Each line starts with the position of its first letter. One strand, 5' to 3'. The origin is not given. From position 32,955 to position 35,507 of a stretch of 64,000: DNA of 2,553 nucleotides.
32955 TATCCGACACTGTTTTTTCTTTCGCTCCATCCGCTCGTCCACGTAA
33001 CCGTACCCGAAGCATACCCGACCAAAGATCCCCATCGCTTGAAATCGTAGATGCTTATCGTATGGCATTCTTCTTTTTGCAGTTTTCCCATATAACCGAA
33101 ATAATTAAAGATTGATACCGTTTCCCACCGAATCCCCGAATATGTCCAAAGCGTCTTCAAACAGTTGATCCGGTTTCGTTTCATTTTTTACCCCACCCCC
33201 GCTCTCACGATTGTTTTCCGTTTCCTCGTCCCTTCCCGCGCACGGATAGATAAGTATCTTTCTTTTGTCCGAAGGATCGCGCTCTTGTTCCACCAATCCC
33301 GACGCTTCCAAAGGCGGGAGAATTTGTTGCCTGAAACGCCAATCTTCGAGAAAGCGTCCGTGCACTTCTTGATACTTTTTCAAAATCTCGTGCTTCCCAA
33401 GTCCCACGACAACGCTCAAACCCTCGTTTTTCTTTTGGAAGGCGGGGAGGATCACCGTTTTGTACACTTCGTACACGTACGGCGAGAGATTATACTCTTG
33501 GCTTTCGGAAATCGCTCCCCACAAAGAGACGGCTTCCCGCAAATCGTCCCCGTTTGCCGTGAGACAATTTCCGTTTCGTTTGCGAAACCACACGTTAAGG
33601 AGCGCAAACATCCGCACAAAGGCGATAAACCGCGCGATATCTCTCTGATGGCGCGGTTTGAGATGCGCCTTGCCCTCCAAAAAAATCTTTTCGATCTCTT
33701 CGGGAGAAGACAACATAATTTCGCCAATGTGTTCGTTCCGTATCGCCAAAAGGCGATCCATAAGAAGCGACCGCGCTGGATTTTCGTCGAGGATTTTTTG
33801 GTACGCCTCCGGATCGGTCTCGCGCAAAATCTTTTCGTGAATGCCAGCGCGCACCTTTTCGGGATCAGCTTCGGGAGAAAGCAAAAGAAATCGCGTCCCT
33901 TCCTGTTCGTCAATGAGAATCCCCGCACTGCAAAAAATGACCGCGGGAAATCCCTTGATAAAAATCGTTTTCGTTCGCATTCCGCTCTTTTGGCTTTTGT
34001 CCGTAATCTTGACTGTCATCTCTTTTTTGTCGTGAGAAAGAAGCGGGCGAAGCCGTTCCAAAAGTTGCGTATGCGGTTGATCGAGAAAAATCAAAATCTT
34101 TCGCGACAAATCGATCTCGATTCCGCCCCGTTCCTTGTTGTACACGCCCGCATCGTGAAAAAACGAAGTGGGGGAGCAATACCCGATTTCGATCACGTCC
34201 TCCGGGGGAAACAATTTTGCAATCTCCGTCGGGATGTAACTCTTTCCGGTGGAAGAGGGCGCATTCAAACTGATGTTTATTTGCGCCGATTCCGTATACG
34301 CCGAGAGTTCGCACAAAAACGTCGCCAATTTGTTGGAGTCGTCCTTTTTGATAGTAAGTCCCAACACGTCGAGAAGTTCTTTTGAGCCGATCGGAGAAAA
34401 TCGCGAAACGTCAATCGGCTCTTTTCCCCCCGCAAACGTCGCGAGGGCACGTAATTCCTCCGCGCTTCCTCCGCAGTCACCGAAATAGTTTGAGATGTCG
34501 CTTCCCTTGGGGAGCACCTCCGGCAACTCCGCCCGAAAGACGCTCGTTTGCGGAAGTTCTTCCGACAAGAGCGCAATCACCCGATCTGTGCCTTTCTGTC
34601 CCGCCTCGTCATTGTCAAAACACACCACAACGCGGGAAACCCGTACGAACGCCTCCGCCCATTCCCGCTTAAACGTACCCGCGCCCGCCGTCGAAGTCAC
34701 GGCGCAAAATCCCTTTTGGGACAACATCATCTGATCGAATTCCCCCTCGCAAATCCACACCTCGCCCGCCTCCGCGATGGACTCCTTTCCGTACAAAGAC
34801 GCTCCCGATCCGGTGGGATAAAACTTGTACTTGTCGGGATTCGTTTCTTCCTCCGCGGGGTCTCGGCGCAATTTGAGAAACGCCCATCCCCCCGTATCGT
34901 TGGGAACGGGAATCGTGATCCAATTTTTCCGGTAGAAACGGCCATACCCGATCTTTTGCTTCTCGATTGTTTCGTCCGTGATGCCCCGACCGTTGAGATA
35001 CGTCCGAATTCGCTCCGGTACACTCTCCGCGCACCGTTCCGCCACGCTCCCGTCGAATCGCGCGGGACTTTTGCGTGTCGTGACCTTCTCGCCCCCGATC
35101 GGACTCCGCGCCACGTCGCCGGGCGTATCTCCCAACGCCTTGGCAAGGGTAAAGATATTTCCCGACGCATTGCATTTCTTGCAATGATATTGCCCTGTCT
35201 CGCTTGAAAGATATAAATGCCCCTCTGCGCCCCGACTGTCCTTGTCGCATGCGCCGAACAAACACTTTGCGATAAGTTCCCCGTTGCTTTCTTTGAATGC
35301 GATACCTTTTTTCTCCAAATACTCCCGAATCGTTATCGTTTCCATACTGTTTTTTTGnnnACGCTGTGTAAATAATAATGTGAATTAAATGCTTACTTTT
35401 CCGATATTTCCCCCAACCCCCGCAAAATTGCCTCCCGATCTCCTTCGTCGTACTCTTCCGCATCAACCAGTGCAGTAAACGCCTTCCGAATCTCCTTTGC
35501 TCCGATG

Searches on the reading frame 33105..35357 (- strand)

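Call 16: search_protein_families(library=pfam, proteins=[window:33105-35357:-], max_evalue=0.001)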
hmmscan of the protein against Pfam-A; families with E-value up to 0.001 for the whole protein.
window:33105-35357:- (750 aa): 4 families
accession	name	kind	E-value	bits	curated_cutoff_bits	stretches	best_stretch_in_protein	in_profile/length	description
PF13155.12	Toprim_2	-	5.7e-11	43.1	22.1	1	201-279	1-79/88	Toprim-like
PF01751.28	Toprim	-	6.4e-07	29.9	23.1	1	199-278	1-93/96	Toprim domain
PF13662.12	Toprim_4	-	1.6e-06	28.6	25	1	199-267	2-78/85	Toprim domain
PF13362.12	Toprim_3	-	5.1e-05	24.1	27.2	1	200-296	2-93/95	Toprim domain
